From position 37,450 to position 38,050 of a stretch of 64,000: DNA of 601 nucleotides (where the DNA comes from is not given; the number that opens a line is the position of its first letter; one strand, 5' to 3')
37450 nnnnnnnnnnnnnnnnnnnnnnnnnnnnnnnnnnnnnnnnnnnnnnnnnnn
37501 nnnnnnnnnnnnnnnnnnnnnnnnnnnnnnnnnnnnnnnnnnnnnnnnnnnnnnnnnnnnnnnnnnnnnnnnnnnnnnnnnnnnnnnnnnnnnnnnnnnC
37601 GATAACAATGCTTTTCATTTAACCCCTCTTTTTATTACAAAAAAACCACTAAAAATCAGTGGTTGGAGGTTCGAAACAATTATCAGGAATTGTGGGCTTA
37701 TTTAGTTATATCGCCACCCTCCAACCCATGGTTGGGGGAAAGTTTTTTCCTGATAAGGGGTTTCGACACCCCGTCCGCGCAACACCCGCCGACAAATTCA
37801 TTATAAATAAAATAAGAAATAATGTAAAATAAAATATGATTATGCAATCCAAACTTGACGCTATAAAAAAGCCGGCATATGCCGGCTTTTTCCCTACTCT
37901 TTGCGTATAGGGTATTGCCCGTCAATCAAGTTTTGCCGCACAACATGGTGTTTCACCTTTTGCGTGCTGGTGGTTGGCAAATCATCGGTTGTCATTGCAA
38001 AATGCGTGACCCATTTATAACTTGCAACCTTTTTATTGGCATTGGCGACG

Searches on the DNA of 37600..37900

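Call 8: search_rna_families(source=window, start=37600, end=37900, threshold=evalue, max_evalue=10, show_alignments=3)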
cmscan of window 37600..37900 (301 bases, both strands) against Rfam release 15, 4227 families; matches with E-value up to 10: 20.
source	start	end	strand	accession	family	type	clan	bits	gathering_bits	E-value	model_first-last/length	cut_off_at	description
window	37806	37899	+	RF02053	STnc430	Gene; sRNA;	-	24.5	47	0.068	1-162/162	no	Enterobacterial sRNA STnc430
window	37828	37898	+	RF02064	STnc370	Gene; sRNA;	-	23.4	54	0.63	1-71/71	no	Enterobacterial sRNA STnc370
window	37819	37892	+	RF00112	CyaR_RyeE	Gene; sRNA;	-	20.7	47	0.17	1-85/85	no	CyaR/Rye RNA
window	37863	37900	-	RF02891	AgrB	Gene; antisense;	-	19.8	40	0.43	46-84/84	5'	ArsR-gov region gene B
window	37862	37900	-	RF01859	Phe_leader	Cis-reg; leader;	-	19.3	55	0.65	85-125/125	5'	Phenylalanine leader peptide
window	37804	37896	+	RF02073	STnc260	Gene; sRNA;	-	18.7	100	1.8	1-176/176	no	Salmonella enterica sRNA STnc260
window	37866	37891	+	RF00506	Thr_leader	Cis-reg; leader;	-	18.5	55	0.33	82-114/118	no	Threonine operon leader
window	37862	37900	-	RF00506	Thr_leader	Cis-reg; leader;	-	18.1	55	0.41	73-118/118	5'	Threonine operon leader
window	37640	37726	-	RF00019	Y_RNA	Gene;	-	18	38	0.33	1-96/96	no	Y RNA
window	37809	37891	-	RF02900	AaHKsRNA82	Gene; sRNA;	-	17.9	51.4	3.4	1-81/81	no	Aggregatibacter sRNA 82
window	37858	37900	-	RF02063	STnc350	Gene; sRNA;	-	17.6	60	0.72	18-68/68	5'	Salmonella enterica sRNA STnc350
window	37813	37896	-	RF03061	uxuA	Gene; sRNA;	-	16.1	66.8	1.9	1-89/89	no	uxuA RNA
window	37742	37891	+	RF00082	SraG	Gene; sRNA;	-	15.6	50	2.2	1-177/177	no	SraG RNA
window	37858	37900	-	RF02053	STnc430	Gene; sRNA;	-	15.3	47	5.9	118-162/162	5'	Enterobacterial sRNA STnc430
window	37639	37832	+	RF02422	Bp1_738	Gene; sRNA;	-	15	45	0.59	1-208/208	no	Burkholderia sRNA Bp1_Cand738_SIPHT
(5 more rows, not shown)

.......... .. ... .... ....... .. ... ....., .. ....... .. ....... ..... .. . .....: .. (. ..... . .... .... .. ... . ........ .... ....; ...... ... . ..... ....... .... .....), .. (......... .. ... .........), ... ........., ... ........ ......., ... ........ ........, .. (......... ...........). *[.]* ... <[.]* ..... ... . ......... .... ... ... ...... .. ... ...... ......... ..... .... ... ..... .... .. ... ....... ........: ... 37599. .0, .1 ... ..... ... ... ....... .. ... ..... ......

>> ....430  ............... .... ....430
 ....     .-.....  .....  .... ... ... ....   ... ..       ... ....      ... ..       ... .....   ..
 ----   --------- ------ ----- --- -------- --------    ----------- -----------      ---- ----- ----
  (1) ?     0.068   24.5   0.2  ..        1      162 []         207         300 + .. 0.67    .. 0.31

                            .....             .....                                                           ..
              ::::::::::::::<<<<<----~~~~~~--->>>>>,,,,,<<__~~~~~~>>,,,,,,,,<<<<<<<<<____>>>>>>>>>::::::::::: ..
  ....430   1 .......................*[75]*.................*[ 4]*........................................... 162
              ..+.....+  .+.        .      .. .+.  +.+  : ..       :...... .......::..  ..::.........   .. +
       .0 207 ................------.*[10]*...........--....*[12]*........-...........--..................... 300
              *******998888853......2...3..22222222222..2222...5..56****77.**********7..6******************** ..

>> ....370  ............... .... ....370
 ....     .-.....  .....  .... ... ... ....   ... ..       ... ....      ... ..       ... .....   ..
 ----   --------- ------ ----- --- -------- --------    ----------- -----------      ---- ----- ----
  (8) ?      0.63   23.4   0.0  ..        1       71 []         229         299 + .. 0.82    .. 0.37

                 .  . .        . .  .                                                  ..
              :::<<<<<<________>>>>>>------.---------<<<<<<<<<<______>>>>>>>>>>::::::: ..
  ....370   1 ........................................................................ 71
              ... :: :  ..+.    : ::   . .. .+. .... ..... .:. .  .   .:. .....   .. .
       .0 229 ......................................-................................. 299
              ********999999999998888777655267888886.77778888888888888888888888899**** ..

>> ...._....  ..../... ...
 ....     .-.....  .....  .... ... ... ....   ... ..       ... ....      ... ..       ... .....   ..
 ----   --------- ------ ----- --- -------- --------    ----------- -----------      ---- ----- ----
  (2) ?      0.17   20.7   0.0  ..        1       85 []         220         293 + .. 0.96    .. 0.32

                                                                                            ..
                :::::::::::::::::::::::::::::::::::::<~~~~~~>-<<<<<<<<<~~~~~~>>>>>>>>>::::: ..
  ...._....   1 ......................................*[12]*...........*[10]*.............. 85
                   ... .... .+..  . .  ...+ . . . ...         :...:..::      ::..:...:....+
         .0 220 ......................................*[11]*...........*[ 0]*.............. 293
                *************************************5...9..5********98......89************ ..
